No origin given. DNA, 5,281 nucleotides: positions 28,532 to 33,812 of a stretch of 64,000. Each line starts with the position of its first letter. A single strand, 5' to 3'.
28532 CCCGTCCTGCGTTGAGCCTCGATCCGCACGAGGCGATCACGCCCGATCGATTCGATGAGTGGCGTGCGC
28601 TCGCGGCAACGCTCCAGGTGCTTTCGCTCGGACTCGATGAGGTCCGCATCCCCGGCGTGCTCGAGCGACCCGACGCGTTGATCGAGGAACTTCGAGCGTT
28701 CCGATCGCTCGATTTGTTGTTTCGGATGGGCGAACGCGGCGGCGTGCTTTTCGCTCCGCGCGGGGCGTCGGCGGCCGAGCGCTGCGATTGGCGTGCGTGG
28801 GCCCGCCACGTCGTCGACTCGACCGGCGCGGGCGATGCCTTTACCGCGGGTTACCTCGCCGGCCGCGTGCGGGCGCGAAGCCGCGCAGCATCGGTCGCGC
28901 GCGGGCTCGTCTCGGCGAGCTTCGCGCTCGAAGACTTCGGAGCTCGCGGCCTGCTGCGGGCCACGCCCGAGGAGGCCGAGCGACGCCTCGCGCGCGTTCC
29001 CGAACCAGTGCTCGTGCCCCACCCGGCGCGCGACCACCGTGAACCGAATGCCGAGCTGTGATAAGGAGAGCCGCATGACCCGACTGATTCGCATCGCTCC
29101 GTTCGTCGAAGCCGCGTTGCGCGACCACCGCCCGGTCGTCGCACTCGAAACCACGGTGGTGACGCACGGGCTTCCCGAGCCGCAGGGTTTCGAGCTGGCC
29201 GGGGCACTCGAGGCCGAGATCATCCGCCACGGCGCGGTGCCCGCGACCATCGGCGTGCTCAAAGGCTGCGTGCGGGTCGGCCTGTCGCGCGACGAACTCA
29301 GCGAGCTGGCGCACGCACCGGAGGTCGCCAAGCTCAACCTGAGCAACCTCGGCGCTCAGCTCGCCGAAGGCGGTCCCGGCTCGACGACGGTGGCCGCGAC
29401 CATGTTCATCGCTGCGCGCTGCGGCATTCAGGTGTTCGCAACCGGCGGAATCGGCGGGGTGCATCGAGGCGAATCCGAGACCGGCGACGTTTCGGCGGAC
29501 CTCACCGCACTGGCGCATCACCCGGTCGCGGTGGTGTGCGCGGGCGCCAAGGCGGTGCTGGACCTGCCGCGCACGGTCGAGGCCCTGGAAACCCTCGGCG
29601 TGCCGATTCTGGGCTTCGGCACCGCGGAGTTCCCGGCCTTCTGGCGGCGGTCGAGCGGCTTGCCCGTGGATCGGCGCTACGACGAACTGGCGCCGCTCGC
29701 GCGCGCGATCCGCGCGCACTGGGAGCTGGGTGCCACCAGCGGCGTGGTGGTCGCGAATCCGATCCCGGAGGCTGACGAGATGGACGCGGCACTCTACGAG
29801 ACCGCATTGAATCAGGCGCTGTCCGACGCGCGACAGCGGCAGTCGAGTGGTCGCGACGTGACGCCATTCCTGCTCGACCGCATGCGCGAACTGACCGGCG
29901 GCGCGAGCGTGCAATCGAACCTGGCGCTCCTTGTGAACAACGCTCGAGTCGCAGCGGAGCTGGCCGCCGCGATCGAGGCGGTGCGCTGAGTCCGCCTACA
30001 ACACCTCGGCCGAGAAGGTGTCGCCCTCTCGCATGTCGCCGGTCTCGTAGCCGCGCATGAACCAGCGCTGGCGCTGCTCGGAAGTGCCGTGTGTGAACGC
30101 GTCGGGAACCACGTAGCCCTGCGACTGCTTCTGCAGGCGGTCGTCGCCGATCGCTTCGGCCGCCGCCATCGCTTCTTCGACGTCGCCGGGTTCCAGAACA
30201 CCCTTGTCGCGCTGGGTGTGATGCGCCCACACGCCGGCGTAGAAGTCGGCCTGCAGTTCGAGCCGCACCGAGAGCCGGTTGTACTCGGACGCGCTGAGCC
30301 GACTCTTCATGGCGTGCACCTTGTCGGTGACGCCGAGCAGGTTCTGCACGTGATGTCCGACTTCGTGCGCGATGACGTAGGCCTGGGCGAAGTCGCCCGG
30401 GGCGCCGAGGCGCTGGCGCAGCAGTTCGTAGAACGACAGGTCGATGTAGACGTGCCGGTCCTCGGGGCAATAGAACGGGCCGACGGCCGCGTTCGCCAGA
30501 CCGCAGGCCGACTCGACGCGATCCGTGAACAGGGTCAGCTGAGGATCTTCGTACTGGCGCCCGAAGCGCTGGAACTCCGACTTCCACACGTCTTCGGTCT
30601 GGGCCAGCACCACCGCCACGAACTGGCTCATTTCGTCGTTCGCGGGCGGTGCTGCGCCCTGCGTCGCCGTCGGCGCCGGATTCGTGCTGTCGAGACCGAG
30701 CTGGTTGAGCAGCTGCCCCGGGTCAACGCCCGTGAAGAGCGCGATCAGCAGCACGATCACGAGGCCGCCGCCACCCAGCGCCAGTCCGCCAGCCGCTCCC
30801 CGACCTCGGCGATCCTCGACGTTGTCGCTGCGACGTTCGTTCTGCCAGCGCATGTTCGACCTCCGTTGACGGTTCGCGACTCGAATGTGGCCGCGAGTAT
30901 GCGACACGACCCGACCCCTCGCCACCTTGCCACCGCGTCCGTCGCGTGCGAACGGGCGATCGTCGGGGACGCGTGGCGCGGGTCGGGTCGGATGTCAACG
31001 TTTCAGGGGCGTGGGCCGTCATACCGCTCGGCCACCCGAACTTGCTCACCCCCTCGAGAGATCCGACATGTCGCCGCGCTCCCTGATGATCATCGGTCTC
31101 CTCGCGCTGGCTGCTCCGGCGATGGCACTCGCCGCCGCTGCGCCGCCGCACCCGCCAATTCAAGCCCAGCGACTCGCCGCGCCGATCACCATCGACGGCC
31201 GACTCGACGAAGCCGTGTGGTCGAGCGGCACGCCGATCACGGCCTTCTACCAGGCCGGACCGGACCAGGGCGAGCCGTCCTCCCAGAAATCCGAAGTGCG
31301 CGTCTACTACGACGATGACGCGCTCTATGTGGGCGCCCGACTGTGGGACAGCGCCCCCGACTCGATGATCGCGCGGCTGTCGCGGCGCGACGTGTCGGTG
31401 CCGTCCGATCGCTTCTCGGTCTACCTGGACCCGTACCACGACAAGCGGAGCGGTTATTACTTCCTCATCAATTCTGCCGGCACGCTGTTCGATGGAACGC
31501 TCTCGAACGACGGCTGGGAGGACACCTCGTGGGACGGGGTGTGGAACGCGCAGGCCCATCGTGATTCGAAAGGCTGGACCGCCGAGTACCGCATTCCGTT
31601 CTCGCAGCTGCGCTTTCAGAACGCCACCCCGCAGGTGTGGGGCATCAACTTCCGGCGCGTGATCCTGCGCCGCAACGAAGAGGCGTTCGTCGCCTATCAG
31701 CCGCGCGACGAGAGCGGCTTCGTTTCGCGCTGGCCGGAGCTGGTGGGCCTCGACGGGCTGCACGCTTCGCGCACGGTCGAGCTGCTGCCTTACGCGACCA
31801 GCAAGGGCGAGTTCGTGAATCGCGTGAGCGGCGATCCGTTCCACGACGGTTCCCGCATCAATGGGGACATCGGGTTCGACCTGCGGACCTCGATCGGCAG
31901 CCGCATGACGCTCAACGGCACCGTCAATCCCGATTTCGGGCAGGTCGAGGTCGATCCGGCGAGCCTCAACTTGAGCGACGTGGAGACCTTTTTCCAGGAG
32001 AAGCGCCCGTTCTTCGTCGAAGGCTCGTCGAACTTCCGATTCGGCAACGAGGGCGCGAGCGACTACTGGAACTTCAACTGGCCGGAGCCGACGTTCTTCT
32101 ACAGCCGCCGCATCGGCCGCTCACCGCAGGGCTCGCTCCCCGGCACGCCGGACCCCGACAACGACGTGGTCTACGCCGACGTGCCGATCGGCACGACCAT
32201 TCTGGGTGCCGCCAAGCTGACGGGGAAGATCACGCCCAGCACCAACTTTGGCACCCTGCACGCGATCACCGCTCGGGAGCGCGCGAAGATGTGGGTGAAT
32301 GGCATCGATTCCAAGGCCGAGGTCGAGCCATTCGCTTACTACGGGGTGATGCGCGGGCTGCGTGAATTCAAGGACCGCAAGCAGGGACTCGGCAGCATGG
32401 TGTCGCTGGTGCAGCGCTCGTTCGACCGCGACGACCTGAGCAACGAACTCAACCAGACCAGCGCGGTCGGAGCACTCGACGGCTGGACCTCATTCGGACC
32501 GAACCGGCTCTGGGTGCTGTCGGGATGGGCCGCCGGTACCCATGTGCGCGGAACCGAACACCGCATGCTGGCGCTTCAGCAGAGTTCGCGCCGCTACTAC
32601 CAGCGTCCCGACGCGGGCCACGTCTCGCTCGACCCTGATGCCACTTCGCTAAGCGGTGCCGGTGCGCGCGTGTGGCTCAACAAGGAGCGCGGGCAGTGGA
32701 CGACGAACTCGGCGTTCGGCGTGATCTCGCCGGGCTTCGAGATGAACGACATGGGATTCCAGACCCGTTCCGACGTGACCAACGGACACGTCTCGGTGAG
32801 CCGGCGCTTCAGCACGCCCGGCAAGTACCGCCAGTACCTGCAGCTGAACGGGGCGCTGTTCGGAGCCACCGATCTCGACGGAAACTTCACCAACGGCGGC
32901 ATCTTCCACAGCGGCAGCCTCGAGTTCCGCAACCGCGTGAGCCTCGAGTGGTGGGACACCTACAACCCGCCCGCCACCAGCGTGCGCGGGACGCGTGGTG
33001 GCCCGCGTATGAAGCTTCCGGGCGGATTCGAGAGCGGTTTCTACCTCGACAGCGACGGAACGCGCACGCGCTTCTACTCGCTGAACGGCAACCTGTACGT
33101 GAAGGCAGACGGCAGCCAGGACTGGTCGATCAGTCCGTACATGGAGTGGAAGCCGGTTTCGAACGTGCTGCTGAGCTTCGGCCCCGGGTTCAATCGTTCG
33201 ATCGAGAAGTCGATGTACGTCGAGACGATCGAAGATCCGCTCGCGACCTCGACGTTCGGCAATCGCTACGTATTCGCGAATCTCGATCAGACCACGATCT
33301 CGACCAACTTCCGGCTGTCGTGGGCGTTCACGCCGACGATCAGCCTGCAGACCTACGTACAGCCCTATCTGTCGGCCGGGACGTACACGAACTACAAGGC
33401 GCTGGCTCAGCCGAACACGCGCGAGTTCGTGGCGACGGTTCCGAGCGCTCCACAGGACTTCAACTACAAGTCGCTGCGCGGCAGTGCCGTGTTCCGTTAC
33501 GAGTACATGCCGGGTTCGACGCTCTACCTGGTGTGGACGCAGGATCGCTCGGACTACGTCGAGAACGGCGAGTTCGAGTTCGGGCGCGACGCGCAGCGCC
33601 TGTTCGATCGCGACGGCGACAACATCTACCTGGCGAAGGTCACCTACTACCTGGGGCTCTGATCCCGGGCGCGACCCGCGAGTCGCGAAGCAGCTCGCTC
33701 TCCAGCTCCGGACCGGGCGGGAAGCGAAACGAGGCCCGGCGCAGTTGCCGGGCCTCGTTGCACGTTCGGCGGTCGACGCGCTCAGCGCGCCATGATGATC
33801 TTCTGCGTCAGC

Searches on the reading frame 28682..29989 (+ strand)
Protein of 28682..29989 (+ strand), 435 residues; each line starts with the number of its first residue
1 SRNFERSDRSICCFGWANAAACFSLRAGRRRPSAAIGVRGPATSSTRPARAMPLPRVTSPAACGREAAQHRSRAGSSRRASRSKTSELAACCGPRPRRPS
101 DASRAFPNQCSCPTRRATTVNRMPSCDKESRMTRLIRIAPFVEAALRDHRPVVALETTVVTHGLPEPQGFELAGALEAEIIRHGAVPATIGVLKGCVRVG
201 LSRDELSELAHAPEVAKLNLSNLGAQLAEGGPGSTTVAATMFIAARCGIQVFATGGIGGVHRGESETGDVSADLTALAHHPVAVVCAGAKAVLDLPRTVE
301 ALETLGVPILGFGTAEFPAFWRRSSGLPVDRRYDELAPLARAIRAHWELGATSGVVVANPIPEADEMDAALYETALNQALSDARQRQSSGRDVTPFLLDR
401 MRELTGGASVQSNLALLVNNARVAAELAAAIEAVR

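Call 20: search_protein_families(library=pfam, proteins=[window:28682-29989:+], max_evalue=0.001)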
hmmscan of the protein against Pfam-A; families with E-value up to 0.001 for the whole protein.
window:28682-29989:+ (435 aa): 1 family
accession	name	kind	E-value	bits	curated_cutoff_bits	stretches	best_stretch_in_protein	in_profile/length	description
PF04227.17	Indigoidine_A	-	9.4e-111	370.2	25.2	1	142-429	2-290/291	Indigoidine synthase A like protein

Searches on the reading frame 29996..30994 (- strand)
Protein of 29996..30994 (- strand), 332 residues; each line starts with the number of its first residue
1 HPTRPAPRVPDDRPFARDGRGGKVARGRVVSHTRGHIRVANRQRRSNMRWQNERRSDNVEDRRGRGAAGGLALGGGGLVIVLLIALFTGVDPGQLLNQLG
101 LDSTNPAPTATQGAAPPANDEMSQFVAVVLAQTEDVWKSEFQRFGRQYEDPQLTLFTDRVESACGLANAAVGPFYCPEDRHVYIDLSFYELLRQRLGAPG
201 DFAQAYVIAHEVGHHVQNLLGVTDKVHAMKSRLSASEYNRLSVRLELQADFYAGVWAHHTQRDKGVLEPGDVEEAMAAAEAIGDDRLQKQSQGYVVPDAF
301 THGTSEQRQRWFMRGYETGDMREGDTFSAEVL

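Call 20: search_protein_families(library=pfam, proteins=[window:29996-30994:-], max_evalue=0.001)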
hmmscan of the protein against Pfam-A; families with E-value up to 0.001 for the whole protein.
window:29996-30994:- (332 aa): 1 family
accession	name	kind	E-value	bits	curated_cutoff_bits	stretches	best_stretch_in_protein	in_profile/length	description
PF04228.19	Zn_peptidase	-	1.1e-119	399.7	23.2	1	48-327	1-290/290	Putative neutral zinc metallopeptidase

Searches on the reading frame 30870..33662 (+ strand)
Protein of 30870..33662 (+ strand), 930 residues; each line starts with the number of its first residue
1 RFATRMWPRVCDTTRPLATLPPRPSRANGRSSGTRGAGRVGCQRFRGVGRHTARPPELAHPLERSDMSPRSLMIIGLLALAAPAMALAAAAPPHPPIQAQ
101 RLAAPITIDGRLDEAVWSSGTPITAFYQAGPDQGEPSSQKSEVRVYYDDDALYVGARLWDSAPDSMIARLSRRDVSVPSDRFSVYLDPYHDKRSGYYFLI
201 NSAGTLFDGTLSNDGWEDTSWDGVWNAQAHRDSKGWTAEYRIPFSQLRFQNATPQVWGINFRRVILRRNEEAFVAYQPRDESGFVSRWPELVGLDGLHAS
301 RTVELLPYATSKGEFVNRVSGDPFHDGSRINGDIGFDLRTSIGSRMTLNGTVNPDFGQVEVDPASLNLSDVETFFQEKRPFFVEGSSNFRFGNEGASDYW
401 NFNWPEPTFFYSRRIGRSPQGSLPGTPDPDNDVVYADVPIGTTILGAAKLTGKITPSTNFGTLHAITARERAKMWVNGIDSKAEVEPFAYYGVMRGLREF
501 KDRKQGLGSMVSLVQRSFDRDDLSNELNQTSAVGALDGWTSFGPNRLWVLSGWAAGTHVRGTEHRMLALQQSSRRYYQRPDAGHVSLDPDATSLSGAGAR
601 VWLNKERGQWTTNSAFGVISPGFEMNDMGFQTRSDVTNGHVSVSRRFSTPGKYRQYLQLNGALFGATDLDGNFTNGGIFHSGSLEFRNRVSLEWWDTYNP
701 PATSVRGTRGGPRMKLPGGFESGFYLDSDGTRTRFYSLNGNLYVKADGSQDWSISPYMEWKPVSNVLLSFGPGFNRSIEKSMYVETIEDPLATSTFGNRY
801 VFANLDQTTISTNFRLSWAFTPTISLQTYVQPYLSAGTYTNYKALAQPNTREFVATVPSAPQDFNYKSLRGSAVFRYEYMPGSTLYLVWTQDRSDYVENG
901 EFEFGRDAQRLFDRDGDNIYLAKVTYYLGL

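Call 20: search_protein_families(library=pfam, proteins=[window:30870-33662:+], max_evalue=0.001)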
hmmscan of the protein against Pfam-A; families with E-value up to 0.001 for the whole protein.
window:30870-33662:+ (930 aa): 2 families
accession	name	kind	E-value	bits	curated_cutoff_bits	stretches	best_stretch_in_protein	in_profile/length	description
PF19313.5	DUF5916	-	1.5e-48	166.3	22.6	1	325-928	19-563/572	Domain of unknown function (DUF5916)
PF06452.16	CBM9_1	-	6e-09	36.5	23.4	1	108-261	1-146/185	Carbohydrate family 9 binding domain-like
